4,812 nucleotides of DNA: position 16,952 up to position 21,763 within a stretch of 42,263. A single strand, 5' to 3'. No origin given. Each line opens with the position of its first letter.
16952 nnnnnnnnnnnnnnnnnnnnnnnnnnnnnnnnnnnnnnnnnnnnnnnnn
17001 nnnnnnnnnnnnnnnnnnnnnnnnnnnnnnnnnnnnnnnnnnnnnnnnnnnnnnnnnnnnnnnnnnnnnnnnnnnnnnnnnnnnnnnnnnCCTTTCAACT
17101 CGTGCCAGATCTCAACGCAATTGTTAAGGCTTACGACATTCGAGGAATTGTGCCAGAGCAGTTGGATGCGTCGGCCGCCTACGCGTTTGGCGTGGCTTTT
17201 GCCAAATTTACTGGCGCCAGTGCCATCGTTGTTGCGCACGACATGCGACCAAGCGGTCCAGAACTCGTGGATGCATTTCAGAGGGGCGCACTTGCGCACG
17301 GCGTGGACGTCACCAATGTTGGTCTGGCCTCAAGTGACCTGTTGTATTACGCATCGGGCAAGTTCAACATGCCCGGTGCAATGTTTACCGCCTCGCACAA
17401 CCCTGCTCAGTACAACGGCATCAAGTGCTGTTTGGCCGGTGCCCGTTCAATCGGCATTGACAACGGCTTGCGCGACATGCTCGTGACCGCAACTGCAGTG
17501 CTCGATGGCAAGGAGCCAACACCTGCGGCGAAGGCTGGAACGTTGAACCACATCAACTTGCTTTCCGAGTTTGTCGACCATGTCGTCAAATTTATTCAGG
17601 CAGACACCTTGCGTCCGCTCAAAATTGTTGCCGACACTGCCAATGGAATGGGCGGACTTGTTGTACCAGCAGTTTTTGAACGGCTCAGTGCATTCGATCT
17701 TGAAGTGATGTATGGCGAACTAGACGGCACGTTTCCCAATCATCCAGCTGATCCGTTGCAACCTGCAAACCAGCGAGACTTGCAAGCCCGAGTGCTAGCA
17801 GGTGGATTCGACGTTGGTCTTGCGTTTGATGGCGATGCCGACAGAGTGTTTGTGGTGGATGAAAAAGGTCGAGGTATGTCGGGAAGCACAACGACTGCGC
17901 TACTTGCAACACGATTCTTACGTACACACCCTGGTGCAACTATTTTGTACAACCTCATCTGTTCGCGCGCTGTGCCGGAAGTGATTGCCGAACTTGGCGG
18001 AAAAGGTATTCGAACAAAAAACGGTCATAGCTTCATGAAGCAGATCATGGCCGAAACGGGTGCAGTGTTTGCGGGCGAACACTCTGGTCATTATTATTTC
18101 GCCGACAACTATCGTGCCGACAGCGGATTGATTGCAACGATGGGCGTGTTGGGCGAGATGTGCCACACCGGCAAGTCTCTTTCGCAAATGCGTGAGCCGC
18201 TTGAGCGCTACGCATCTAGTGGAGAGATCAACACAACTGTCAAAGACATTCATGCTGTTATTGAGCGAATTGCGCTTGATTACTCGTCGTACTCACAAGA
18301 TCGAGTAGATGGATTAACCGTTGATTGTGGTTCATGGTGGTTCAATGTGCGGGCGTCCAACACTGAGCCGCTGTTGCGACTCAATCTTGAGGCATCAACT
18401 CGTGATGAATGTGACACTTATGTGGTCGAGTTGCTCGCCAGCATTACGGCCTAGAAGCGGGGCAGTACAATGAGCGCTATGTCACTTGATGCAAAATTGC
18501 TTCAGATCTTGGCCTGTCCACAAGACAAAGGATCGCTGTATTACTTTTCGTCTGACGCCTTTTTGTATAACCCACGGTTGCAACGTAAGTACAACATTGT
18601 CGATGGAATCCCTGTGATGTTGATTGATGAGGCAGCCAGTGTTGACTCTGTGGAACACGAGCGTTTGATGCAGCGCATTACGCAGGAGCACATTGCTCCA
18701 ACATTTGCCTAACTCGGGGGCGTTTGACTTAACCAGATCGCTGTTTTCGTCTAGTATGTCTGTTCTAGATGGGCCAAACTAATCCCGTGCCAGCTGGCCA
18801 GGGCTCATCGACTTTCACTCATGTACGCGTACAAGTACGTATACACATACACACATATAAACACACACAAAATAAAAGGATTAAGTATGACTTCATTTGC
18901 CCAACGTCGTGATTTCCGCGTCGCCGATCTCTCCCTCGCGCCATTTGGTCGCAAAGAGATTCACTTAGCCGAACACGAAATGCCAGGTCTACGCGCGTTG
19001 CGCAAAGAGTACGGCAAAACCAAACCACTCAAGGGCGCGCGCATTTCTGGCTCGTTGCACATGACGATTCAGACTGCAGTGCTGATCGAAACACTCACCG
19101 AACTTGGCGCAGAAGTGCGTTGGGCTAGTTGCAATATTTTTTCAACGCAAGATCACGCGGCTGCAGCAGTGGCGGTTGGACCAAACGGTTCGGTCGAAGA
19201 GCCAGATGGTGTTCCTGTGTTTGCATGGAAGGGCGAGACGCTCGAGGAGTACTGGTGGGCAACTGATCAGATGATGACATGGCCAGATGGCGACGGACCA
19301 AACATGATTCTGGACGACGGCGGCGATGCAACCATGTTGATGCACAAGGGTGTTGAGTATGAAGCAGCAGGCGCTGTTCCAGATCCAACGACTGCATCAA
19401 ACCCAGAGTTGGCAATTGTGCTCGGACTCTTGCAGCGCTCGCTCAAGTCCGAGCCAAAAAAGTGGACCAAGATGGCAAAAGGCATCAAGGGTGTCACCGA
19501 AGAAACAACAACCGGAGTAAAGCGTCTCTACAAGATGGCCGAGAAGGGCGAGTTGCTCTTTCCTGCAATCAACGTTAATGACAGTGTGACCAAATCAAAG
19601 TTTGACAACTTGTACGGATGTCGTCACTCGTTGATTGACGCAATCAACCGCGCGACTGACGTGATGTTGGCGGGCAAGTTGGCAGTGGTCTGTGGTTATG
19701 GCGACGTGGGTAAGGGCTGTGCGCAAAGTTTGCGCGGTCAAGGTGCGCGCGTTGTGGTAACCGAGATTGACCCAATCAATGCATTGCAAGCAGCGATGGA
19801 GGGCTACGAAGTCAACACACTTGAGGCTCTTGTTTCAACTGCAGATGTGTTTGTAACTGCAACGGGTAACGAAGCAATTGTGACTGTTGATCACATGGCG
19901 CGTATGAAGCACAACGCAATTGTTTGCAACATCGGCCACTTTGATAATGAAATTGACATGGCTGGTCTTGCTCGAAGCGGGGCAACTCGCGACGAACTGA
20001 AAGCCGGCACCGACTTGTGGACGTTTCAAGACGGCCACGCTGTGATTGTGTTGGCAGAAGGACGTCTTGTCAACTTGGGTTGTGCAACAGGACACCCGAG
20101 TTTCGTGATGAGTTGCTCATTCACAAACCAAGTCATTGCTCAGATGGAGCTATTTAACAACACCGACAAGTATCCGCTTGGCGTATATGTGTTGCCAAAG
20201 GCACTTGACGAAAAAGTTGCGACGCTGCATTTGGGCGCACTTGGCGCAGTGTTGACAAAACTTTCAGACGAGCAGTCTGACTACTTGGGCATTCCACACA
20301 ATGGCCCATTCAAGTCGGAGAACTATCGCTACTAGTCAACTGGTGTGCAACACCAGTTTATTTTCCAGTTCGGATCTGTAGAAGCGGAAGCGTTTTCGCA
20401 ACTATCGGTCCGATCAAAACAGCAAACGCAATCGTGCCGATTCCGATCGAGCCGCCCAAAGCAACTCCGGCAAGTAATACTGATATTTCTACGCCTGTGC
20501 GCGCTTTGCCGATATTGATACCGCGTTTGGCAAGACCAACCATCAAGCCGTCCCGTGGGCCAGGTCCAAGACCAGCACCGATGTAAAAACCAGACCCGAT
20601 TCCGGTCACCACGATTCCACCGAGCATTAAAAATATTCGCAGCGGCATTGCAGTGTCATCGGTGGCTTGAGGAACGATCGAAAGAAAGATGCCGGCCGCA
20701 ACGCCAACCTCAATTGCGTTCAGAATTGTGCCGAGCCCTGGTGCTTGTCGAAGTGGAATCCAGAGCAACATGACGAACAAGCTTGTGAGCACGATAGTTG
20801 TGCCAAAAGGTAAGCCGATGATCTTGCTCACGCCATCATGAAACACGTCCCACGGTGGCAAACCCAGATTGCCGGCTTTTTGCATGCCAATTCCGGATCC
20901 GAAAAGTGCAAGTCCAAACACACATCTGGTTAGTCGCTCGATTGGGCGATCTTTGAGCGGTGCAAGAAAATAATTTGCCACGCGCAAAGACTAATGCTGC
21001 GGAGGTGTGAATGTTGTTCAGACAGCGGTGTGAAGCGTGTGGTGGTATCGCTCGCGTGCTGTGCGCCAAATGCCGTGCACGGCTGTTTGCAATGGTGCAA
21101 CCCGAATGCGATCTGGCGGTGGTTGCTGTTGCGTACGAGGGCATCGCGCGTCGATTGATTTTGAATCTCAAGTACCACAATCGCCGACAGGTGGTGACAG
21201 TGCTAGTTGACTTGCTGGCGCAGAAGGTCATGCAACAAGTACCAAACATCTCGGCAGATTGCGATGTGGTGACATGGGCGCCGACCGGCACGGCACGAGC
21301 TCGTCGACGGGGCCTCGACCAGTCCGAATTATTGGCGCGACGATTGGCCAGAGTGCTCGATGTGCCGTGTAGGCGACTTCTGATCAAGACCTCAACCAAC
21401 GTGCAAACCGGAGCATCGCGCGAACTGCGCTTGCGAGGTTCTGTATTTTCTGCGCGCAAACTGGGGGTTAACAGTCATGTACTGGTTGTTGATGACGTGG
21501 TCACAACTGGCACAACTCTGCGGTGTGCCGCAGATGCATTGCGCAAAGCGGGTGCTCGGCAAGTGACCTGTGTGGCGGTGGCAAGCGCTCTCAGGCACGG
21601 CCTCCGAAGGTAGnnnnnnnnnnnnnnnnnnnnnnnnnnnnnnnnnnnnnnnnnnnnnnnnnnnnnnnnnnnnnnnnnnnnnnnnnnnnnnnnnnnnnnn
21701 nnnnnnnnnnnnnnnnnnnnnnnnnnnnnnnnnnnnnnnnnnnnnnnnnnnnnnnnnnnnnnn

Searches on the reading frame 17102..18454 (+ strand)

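Call 8: search_protein_families(library=pfam, proteins=[window:17102-18454:+], max_evalue=0.001)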
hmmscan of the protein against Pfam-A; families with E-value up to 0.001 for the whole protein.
window:17102-18454:+ (450 aa): 4 families
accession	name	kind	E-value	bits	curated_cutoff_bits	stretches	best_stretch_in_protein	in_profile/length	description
PF02878.22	PGM_PMM_I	-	2e-27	96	22.5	1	7-116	3-118/138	Phosphoglucomutase/phosphomannomutase, alpha/beta/alpha domain I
PF02880.22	PGM_PMM_III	-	8.7e-23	81.1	20.7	1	261-369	2-114/115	Phosphoglucomutase/phosphomannomutase, alpha/beta/alpha domain III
PF02879.22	PGM_PMM_II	-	2.3e-21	76.7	29.3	1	156-256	2-103/103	Phosphoglucomutase/phosphomannomutase, alpha/beta/alpha domain II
PF00408.26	PGM_PMM_IV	-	4.2e-09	36.8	23.1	1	403-445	32-66/68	Phosphoglucomutase/phosphomannomutase, C-terminal domain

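Call 62: search_protein_families(library=ncbifam, proteins=[window:17102-18454:+], max_evalue=0.001)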
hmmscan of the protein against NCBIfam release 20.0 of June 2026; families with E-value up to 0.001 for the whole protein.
window:17102-18454:+ (450 aa): 6 families
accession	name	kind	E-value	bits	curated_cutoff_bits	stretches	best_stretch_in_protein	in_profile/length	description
NF007088.0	PRK09542.1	equivalog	7.4e-170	565.8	618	1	3-450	7-455/456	phosphomannomutase/phosphoglucomutase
TIGR03990.1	Arch_GlmM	equivalog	7e-99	331.7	439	1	9-445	5-441/444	phosphoglucosamine mutase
NF011943.0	PRK15414.1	subfamily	1.9e-88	297.5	801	1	7-433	6-438/456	phosphomannomutase CpsG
NF046027.1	PhglucPhmanMutPgmG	equivalog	5.8e-85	285.7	600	1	6-443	8-445/460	phosphoglucomutase/phosphomannomutase PgmG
TIGR01455.1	glmM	equivalog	3.2e-48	164.5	447.55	1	14-446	7-438/442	phosphoglucosamine mutase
NF005737.0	PRK07564.1-1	equivalog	2.8e-05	22.9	378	1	164-365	197-401/543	alpha-D-glucose phosphate-specific phosphoglucomutase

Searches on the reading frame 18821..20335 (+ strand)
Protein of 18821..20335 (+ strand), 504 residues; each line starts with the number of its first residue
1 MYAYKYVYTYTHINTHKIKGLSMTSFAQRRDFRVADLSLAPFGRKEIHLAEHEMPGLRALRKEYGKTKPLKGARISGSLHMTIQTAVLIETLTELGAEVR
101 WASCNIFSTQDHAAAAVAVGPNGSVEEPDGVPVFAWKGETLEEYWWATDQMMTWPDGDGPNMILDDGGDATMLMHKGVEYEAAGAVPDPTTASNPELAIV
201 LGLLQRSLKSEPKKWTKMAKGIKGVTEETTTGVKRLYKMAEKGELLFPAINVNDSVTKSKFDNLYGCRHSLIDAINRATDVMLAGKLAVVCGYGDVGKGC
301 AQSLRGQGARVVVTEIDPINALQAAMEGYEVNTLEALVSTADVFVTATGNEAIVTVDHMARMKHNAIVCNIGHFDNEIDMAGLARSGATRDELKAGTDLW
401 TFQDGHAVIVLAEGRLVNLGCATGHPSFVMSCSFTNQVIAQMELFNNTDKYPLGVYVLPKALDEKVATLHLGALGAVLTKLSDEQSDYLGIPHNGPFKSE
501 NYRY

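Call 62: search_protein_families(library=ncbifam, proteins=[window:18821-20335:+], max_evalue=0.001)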
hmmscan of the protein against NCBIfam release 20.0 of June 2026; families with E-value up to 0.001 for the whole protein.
window:18821-20335:+ (504 aa): 13 families
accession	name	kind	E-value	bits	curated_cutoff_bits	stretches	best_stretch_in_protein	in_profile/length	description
TIGR00936.1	ahcY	equivalog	1.1e-190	633.8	497.6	1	32-496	1-416/416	adenosylhomocysteinase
NF004005.0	PRK05476.2-3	equivalog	4.6e-125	417.7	275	2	214-489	137-412/418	adenosylhomocysteinase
NF004010.0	PRK05476.3-3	equivalog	1.7e-51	175.5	512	1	218-487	143-421/432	adenosylhomocysteinase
NF004009.0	PRK05476.3-2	equivalog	2.3e-48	165.2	485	1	220-475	205-458/487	adenosylhomocysteinase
NF004008.0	PRK05476.3-1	equivalog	1.8e-19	70.1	440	1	221-444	93-299/326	adenosylhomocysteinase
TIGR02853.1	spore_dpaA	equivalog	2e-06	27.3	319.65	1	277-371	143-239/287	dipicolinic acid synthetase subunit A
NF004017.0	PRK05479.1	equivalog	3.4e-05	22.8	336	1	282-352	14-85/337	ketol-acid reductoisomerase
NF006162.0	PRK08306.1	equivalog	0.00012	21.6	261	1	277-371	146-242/297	dipicolinate synthase subunit DpsA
NF005224.0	PRK06720.1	equivalog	0.00016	21.6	207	1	276-338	7-69/169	hypothetical protein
NF009940.0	PRK13403.1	equivalog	0.00017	20.6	406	1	282-348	13-79/335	ketol-acid reductoisomerase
NF006159.0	PRK08303.1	subfamily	0.00038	19.8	364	1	282-379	5-97/305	SDR family oxidoreductase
NF005559.1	PRK07231.1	subfamily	0.00048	19.7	215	1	283-377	2-94/249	glucose 1-dehydrogenase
NF006263.0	PRK08410.1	equivalog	0.00098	18.6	389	0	282-374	142-234/311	D-2-hydroxyacid dehydrogenase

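Call 63: search_protein_families(library=pfam, proteins=[window:18821-20335:+], max_evalue=0.001)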
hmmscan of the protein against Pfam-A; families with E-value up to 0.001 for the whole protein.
window:18821-20335:+ (504 aa): 8 families
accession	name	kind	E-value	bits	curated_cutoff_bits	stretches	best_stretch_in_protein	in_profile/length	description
PF05221.23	AdoHcyase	-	1.3e-146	487.9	25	1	31-503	1-299/299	S-adenosyl-L-homocysteine hydrolase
PF00670.27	AdoHcyase_NAD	-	2e-81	272.3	27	1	263-424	1-162/162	S-adenosyl-L-homocysteine hydrolase, NAD binding domain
PF02826.25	2-Hacid_dh_C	-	5.7e-09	36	25.1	1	282-373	33-128/178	D-isomer specific 2-hydroxyacid dehydrogenase, NAD binding domain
PF02254.24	TrkA_N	-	1.7e-05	25.5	23.8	1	289-350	2-72/116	TrkA-N domain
PF07991.19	KARI_N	-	2.1e-05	24.6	20.6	1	283-351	2-71/165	Acetohydroxy acid isomeroreductase, NADPH-binding domain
PF13241.12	NAD_binding_7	-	0.00016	22.6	22.1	1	283-372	5-92/104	Putative NAD(P)-binding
PF01488.26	Shikimate_DH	-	0.00033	21.2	24.3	1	283-365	10-101/138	Shikimate / quinate 5-dehydrogenase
PF02882.25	THF_DHG_CYH_C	-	0.00048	19.9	27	0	272-373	23-109/160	Tetrahydrofolate dehydrogenase/cyclohydrolase, NAD(P)-binding domain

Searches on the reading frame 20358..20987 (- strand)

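Call 63: search_protein_families(library=pfam, proteins=[window:20358-20987:-], max_evalue=0.001)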
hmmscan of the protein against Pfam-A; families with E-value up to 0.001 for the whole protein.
window:20358-20987:- (209 aa): 0 families

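Call 97: search_protein_families(library=pfam, proteins=[window:20358-20987:-], max_evalue=0.1)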
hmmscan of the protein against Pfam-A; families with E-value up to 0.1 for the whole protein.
window:20358-20987:- (209 aa): 1 family
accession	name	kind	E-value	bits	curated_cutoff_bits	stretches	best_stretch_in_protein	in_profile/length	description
PF02588.21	YitT_membrane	-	0.1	12.4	24.3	1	16-76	94-154/205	Uncharacterised 5xTM membrane BCR, YitT family COG1284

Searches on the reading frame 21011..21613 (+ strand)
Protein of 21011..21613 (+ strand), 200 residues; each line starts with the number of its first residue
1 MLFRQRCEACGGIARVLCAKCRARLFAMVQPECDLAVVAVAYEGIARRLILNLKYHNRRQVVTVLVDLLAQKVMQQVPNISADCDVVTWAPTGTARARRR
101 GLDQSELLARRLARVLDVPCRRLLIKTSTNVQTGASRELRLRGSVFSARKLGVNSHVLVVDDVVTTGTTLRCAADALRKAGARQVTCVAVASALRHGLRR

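Call 63: search_protein_families(library=pfam, proteins=[window:21011-21613:+], max_evalue=0.001)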
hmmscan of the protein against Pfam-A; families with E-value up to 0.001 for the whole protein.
window:21011-21613:+ (200 aa): 1 family
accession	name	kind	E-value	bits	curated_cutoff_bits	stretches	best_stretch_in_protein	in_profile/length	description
PF00156.33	Pribosyltran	-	1.2e-12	47.9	26.3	1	105-192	40-125/158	Phosphoribosyl transferase domain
